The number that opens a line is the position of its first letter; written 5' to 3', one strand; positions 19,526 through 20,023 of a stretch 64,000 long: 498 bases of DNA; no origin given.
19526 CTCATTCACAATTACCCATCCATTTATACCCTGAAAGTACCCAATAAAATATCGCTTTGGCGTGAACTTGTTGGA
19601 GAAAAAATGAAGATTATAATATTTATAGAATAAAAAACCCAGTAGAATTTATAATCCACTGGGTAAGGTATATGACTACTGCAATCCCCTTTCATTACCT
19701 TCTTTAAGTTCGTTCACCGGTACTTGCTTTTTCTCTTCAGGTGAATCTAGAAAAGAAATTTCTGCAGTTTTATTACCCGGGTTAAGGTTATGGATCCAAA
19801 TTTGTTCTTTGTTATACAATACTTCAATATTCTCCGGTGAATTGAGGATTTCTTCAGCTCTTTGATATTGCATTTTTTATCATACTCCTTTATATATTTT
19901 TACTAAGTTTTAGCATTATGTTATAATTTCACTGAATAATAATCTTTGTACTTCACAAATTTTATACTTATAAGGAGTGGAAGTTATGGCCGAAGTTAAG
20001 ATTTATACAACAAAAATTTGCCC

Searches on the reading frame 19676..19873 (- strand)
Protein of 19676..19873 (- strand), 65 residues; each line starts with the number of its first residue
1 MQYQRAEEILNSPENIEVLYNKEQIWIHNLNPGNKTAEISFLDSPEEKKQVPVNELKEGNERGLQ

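Call 88: search_protein_families(library=ncbifam, proteins=[window:19676-19873:-], max_evalue=0.00001)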
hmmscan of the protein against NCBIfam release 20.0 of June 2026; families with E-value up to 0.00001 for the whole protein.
window:19676-19873:- (65 aa): 2 families
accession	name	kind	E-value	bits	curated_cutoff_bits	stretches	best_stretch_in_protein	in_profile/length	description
TIGR02861.1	SASP_H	subfamily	2.3e-17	62.9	47.9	1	1-58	1-58/58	H-type small acid-soluble spore protein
NF002867.0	PRK03174.1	equivalog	2.4e-16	59.7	100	1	1-58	1-58/59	small acid-soluble spore protein H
